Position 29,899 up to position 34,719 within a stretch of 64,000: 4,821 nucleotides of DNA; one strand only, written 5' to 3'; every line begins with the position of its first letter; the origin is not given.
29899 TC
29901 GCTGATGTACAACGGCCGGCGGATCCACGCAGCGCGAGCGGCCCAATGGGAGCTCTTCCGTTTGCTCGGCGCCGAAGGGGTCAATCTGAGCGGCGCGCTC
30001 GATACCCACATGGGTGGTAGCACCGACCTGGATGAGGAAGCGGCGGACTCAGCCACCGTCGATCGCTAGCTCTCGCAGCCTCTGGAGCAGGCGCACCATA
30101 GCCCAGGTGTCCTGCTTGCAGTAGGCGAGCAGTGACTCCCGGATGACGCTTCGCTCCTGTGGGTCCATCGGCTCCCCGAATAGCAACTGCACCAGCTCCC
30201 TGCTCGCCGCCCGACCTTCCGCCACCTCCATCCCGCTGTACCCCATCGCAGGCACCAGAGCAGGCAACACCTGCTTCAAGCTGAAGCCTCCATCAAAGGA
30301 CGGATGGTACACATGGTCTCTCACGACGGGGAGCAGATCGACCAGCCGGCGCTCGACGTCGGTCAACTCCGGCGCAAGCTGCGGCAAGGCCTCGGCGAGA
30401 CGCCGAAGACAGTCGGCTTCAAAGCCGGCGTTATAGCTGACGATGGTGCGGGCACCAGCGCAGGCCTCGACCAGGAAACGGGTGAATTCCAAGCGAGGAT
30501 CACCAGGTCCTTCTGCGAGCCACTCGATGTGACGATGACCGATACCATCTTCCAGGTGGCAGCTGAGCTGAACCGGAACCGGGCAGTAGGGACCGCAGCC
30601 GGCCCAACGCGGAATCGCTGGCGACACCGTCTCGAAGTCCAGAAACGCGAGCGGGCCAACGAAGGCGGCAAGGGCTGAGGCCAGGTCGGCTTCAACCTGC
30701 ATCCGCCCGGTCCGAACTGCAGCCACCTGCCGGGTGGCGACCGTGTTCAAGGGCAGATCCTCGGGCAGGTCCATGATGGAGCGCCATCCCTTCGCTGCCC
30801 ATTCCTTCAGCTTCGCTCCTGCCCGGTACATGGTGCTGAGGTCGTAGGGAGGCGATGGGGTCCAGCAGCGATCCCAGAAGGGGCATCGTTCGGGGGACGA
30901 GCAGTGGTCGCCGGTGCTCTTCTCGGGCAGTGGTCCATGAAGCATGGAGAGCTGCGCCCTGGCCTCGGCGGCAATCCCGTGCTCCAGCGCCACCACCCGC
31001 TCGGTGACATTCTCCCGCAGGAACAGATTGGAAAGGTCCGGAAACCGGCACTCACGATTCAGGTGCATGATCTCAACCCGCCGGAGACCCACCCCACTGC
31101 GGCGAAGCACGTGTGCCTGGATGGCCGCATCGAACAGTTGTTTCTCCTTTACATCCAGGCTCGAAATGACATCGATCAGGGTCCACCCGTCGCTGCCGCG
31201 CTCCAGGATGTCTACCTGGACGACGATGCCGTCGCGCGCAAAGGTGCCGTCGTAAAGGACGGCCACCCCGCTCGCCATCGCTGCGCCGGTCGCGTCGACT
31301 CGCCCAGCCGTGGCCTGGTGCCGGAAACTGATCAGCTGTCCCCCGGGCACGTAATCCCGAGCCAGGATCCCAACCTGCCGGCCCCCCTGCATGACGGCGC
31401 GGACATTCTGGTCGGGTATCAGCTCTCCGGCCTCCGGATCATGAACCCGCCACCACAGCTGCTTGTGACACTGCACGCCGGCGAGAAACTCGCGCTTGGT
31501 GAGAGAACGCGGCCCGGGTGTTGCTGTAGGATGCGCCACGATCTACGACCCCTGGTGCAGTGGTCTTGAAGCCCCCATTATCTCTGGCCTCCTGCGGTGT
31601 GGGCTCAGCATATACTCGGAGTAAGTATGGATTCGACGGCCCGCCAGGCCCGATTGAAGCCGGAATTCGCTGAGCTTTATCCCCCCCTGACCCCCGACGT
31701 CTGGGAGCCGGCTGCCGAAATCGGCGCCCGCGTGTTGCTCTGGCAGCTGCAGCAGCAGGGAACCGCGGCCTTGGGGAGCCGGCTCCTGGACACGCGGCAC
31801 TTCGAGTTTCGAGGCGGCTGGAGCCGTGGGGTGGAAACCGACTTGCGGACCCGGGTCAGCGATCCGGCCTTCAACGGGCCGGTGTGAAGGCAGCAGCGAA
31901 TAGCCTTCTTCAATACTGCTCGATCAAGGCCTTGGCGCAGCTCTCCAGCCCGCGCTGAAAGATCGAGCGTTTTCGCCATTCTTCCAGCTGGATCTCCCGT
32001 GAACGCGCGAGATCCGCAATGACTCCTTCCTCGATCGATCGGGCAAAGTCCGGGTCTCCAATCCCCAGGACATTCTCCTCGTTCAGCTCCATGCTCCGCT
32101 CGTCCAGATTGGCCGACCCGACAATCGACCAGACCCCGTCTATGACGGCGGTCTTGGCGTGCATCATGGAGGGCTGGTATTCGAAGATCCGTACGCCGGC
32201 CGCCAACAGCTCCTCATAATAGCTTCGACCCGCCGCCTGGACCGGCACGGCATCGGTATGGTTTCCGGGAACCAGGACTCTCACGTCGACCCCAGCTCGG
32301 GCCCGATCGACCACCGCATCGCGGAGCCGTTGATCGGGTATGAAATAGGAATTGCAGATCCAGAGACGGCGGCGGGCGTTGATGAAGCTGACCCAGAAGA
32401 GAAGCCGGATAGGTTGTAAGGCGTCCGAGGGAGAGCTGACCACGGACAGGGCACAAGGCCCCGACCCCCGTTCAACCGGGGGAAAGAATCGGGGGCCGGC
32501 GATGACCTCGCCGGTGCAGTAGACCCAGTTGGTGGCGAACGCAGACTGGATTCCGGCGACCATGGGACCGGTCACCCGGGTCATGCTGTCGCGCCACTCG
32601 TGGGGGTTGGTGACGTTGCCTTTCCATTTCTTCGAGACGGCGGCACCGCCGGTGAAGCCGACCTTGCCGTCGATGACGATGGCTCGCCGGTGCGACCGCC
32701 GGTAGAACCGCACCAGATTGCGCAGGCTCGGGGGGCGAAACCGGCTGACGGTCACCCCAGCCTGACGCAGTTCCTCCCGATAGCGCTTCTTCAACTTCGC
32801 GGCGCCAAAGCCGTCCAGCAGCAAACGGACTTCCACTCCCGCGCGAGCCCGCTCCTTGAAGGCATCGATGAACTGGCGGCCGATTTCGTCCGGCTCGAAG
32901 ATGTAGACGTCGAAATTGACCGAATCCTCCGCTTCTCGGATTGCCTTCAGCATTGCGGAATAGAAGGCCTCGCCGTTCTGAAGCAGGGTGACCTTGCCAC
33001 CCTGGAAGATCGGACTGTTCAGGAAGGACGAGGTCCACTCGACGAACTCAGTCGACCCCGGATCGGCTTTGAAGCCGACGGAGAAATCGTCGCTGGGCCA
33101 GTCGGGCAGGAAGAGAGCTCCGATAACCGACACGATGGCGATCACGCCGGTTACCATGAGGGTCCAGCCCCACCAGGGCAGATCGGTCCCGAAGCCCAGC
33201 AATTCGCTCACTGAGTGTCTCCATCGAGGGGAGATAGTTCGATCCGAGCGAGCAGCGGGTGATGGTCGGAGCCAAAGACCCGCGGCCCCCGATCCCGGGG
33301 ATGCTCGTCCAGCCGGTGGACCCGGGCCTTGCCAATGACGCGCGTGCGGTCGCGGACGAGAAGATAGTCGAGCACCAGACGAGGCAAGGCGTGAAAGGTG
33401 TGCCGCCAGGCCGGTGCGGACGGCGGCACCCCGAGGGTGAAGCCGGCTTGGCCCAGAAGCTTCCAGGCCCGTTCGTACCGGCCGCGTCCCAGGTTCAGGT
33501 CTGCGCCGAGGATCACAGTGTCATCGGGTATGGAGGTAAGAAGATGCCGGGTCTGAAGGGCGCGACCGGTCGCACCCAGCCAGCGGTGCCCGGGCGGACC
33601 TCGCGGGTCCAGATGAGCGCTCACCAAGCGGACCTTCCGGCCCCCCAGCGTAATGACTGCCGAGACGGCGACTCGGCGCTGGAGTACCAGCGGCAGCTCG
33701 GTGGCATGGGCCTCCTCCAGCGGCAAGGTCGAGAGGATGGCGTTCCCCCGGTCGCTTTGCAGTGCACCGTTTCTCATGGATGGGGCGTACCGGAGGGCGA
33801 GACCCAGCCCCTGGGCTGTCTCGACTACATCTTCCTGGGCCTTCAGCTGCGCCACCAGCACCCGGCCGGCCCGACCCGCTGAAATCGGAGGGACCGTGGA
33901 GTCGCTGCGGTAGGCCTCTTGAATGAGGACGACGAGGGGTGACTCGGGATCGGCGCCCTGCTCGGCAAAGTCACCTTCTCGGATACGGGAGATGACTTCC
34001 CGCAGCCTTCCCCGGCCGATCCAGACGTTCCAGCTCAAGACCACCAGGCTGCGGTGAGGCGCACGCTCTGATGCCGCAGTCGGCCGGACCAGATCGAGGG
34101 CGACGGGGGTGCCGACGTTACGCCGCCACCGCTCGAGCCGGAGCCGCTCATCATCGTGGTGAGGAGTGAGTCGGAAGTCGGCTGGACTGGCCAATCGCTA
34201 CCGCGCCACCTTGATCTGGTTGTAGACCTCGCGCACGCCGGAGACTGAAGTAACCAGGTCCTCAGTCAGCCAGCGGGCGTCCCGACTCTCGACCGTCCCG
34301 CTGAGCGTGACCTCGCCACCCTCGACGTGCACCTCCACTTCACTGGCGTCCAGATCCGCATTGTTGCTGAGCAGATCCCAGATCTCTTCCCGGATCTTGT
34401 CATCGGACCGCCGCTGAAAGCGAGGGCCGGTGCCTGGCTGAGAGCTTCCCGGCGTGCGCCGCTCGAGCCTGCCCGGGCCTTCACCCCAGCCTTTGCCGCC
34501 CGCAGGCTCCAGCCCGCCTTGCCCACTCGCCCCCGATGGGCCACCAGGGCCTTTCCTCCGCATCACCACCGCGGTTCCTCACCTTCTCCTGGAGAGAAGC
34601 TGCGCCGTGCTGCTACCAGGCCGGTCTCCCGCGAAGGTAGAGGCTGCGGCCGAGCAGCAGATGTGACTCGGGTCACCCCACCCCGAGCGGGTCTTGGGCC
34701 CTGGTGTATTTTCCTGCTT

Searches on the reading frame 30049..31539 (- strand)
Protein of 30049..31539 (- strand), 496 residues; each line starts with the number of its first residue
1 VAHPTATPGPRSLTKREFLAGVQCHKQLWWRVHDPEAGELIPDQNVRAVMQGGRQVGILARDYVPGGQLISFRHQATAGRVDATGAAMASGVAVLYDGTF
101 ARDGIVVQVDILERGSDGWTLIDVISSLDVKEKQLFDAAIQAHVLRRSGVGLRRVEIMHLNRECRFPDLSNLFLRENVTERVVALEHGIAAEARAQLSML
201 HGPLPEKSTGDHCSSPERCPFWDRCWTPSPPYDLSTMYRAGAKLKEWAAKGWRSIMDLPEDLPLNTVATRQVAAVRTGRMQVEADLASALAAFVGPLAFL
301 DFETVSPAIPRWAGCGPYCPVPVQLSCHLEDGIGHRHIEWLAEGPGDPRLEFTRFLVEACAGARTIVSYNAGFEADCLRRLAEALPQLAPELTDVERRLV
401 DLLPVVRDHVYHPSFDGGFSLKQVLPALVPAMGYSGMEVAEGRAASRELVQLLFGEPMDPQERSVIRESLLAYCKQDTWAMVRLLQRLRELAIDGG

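Call 98: search_protein_families(library=pfam, proteins=[window:30049-31539:-], max_evalue=0.0001)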
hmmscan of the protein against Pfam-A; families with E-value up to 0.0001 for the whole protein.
window:30049-31539:- (496 aa): 1 family
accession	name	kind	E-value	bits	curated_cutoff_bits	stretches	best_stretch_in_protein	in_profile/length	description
PF11074.14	DUF2779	-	1.5e-30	106.5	23.3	1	299-420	2-126/126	Domain of unknown function(DUF2779)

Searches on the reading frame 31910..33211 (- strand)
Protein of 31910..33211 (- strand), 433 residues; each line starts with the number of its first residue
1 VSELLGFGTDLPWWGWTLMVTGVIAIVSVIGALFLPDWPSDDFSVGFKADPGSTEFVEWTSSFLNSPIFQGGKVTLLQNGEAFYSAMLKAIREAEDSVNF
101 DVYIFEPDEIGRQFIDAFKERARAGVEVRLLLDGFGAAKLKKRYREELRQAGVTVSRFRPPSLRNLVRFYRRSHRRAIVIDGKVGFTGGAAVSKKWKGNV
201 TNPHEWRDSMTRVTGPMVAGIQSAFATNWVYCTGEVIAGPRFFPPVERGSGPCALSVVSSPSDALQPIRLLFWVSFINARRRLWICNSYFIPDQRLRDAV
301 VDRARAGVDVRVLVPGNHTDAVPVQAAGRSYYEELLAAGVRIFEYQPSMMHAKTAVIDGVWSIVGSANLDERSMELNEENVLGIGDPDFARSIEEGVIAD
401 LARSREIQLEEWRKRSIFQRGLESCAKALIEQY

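Call 98: search_protein_families(library=pfam, proteins=[window:31910-33211:-], max_evalue=0.0001)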
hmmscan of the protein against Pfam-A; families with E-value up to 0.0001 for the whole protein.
window:31910-33211:- (433 aa): 3 families
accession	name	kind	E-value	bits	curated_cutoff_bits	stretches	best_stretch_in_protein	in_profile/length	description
PF13091.12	PLDc_2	-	9e-44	149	27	2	278-395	7-126/132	PLD-like domain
PF00614.28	PLDc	-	1.1e-07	32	21.9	0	350-373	5-28/28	Phospholipase D Active site motif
PF08350.17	FilR1_middle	-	6.5e-05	23.4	27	0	112-151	27-66/128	Methanogenesis regulatory protein FilR1, middle domain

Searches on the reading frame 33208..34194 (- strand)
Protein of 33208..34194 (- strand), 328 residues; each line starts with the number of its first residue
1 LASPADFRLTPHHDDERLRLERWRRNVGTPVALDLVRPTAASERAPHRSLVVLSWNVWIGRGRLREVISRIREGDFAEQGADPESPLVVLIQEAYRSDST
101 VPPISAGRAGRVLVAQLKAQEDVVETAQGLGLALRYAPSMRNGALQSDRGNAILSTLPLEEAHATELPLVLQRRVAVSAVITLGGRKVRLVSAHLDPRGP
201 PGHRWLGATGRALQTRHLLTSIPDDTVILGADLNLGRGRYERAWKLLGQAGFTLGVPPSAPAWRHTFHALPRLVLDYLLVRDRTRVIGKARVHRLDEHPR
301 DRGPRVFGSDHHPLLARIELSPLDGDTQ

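Call 98: search_protein_families(library=pfam, proteins=[window:33208-34194:-], max_evalue=0.0001)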
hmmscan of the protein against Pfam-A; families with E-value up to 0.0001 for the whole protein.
window:33208-34194:- (328 aa): 1 family
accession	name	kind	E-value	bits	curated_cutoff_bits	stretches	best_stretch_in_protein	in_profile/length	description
PF03372.29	Exo_endo_phos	-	1e-12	48.7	24.5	1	53-311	1-225/225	Endonuclease/Exonuclease/phosphatase family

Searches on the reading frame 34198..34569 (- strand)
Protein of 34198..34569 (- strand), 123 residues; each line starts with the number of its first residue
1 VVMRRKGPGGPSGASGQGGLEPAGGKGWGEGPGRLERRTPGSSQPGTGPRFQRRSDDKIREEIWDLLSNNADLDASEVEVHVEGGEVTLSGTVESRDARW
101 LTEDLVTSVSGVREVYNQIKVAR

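Call 98: search_protein_families(library=pfam, proteins=[window:34198-34569:-], max_evalue=0.0001)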
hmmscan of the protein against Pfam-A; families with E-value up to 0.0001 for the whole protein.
window:34198-34569:- (123 aa): 1 family
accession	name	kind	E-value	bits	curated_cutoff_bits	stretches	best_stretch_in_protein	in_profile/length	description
PF04972.22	BON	-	1.9e-19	70.1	27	1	55-122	1-68/69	BON domain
